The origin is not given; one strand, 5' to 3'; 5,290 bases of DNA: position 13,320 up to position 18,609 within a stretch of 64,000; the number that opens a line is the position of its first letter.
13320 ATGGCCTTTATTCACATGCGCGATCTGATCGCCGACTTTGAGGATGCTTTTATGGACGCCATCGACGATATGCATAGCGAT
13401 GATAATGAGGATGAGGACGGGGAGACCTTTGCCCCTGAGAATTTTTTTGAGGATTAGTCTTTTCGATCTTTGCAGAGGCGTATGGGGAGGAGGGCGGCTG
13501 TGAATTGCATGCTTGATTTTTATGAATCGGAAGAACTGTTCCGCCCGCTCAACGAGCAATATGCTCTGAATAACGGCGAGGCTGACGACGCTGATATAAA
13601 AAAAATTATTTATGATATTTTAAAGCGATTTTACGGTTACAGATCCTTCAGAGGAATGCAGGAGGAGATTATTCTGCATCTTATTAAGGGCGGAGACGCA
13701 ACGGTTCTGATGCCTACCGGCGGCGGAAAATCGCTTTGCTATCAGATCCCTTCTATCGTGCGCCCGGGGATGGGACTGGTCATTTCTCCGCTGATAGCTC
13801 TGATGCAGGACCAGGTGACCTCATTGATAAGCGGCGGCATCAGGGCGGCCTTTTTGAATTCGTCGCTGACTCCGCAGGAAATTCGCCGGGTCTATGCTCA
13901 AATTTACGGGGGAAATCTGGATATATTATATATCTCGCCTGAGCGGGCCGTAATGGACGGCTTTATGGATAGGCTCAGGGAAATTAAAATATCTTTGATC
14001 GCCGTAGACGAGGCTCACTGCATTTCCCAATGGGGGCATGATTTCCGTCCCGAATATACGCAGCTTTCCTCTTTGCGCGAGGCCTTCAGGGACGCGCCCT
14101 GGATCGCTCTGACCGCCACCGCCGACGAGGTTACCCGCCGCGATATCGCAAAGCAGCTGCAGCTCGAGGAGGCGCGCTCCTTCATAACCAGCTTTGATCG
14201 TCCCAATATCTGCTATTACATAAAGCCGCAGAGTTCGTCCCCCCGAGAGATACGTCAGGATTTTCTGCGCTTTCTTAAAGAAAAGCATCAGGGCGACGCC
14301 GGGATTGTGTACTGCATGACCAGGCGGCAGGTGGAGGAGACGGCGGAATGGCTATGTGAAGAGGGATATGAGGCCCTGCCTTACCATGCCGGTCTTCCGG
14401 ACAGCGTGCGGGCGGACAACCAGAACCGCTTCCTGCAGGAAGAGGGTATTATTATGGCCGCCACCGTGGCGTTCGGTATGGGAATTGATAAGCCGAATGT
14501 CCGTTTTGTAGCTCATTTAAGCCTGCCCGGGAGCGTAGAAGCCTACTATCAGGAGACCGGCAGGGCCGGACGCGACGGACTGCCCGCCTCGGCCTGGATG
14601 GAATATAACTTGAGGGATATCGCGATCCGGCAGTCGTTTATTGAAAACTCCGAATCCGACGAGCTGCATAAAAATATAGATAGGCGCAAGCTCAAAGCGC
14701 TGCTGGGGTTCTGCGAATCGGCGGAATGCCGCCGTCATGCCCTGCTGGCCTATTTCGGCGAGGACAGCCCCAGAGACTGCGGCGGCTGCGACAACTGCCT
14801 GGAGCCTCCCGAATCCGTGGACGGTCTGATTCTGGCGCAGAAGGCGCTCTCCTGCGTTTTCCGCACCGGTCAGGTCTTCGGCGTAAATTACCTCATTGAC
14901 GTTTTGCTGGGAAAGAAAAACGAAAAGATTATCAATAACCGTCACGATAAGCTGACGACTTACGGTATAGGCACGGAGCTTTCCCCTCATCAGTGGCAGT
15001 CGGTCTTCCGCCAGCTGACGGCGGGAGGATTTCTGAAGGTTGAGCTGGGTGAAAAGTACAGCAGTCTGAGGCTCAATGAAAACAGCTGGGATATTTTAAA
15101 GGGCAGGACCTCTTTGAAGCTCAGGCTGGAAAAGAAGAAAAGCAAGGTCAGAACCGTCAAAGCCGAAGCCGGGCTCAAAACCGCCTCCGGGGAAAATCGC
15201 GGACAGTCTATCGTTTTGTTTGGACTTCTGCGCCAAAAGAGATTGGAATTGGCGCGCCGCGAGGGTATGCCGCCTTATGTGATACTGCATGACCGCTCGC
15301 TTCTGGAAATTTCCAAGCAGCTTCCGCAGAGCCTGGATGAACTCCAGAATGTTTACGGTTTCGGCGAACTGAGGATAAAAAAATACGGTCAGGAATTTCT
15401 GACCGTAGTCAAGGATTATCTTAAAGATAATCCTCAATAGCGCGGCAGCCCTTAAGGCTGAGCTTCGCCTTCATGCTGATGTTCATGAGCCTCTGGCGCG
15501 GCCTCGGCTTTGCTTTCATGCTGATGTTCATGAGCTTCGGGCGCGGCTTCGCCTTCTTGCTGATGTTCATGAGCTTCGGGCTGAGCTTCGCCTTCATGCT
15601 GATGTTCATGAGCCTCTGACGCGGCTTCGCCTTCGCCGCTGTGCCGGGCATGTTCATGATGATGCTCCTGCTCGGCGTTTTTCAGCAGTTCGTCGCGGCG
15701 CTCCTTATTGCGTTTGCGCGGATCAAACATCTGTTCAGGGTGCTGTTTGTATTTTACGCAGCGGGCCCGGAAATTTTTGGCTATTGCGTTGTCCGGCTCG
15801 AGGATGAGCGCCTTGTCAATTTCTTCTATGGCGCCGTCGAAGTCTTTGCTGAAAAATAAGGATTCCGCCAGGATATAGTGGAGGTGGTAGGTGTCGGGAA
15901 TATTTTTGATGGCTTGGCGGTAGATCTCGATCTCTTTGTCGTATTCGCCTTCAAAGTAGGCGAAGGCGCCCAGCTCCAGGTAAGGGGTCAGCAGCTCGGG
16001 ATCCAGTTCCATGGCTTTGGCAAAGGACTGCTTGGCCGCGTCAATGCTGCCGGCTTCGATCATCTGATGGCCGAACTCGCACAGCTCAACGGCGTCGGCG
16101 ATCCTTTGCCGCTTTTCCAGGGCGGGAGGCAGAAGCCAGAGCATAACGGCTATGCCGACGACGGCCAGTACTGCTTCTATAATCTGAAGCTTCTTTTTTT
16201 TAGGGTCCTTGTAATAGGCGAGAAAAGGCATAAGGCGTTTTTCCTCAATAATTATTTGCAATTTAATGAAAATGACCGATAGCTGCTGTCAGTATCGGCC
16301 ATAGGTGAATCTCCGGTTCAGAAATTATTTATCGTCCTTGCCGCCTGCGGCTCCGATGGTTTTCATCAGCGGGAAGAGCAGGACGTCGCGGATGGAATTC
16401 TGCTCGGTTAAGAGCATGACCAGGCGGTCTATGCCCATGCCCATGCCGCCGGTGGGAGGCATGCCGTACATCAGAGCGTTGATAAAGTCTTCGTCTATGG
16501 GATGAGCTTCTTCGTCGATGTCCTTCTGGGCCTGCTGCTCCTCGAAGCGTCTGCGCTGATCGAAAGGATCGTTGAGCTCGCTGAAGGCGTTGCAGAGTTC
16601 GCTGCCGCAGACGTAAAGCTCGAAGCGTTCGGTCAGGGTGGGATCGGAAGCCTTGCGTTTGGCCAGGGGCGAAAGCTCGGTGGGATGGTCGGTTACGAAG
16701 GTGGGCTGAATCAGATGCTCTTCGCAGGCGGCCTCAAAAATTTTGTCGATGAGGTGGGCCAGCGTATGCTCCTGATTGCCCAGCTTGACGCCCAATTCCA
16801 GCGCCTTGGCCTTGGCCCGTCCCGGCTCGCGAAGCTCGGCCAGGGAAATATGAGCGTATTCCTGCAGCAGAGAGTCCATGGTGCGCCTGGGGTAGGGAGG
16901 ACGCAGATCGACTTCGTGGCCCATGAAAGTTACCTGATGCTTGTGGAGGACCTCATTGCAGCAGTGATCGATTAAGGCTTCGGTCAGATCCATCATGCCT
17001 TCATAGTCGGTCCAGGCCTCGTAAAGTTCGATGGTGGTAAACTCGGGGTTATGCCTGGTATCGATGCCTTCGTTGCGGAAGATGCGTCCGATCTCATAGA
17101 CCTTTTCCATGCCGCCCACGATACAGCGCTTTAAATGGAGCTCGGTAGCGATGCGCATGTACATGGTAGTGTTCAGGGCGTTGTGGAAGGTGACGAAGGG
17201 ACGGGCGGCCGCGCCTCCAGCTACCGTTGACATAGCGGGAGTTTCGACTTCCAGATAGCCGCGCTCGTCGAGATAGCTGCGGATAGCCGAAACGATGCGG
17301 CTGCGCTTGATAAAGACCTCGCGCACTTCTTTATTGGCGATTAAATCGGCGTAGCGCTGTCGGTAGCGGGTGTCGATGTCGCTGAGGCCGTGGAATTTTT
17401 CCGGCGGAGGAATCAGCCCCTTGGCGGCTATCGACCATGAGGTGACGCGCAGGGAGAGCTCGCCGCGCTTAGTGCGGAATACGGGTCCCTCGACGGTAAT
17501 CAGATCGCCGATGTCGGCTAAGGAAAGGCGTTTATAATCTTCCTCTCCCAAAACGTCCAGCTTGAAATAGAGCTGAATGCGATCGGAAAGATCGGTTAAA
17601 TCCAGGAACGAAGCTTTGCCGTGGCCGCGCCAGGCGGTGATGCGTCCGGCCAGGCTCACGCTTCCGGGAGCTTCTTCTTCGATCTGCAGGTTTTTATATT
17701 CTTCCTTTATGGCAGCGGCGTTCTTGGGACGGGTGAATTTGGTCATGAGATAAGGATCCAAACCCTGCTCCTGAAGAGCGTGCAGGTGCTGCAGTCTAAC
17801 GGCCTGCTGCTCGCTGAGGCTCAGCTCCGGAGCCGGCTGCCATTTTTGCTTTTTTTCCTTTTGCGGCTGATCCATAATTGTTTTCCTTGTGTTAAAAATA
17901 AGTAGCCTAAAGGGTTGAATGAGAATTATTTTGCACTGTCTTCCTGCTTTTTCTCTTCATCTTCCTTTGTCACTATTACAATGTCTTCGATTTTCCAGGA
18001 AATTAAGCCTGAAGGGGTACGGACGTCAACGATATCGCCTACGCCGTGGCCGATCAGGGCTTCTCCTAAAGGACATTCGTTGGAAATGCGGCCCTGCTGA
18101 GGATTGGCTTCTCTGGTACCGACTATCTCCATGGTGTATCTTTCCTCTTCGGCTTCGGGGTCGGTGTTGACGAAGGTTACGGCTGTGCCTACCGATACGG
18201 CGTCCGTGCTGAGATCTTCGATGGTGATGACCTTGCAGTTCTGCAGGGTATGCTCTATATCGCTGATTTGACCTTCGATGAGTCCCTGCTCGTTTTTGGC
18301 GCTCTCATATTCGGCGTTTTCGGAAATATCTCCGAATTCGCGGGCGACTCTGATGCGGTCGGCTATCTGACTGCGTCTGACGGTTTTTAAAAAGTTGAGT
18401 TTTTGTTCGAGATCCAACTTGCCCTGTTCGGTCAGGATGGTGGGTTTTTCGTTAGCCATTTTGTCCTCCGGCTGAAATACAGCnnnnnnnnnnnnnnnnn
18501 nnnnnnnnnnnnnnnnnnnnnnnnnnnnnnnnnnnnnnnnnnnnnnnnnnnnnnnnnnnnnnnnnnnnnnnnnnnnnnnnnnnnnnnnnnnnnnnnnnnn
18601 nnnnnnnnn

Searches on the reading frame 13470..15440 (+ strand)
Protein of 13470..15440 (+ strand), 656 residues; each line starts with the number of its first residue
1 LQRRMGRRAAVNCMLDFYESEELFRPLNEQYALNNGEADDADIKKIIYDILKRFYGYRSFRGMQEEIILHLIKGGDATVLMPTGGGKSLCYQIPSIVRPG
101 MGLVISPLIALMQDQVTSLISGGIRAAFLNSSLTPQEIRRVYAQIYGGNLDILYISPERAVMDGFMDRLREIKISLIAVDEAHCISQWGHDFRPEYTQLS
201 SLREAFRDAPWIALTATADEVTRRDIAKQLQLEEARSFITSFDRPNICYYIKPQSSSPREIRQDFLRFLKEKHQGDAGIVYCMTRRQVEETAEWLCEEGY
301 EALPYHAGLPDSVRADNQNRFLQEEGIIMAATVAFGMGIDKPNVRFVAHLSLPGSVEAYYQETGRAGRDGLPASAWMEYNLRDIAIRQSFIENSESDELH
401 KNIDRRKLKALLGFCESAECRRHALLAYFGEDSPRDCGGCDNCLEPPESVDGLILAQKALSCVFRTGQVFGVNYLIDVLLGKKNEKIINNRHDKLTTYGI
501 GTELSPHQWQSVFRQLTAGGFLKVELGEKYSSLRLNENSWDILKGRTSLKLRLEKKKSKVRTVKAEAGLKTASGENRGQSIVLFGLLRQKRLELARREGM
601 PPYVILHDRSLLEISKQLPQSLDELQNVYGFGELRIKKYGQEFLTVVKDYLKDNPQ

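Call 84: search_protein_families(library=pfam, proteins=[window:13470-15440:+], max_evalue=0.001)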
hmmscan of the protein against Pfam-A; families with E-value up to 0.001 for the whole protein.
window:13470-15440:+ (656 aa): 5 families
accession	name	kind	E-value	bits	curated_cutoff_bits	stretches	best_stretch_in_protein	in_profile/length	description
PF09382.16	RQC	-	3.3e-37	127.2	23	1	446-559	1-113/114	RQC domain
PF00270.35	DEAD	-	1.4e-22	80.7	26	1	63-220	3-162/167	DEAD/DEAH box helicase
PF00271.37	Helicase_C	-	2.1e-19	70.2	23.5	1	265-370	6-110/110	Helicase conserved C-terminal domain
PF16124.10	RecQ_Zn_bind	-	2.2e-19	70.4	25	1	382-444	2-66/66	RecQ zinc-binding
PF00570.28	HRDC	-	3.5e-19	69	23.8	1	583-647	4-68/68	HRDC domain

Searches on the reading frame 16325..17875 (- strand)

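Call 84: search_protein_families(library=pfam, proteins=[window:16325-17875:-], max_evalue=0.001)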
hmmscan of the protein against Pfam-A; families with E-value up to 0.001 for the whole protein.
window:16325-17875:- (516 aa): 3 families
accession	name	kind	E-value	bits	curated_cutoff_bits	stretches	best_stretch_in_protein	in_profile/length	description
PF00152.25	tRNA-synt_2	-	1.2e-93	314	25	1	167-504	2-307/308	tRNA synthetases class II (D, K and N)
PF01336.31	tRNA_anti-codon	-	3e-14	53.1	27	1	73-149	1-74/75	OB-fold nucleic acid binding domain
PF01409.25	tRNA-synt_2d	-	7.5e-06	26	19.8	0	258-287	104-133/246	tRNA synthetases class II core domain (F)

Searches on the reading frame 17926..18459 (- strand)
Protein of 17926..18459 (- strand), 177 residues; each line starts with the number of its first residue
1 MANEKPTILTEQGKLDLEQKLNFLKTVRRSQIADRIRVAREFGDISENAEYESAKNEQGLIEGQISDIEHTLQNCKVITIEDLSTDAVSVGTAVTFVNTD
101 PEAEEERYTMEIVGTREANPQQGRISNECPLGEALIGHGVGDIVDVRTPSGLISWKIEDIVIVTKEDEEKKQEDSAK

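Call 84: search_protein_families(library=pfam, proteins=[window:17926-18459:-], max_evalue=0.001)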
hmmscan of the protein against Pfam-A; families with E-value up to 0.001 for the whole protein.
window:17926-18459:- (177 aa): 2 families
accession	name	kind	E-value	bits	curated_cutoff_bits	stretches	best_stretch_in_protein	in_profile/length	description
PF03449.20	GreA_GreB_N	-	7.9e-24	84.1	24.5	1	8-77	2-71/71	Transcription elongation factor, N-terminal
PF01272.25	GreA_GreB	-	1.5e-20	73.4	26.9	1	84-160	2-75/77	Transcription elongation factor, GreA/GreB, C-term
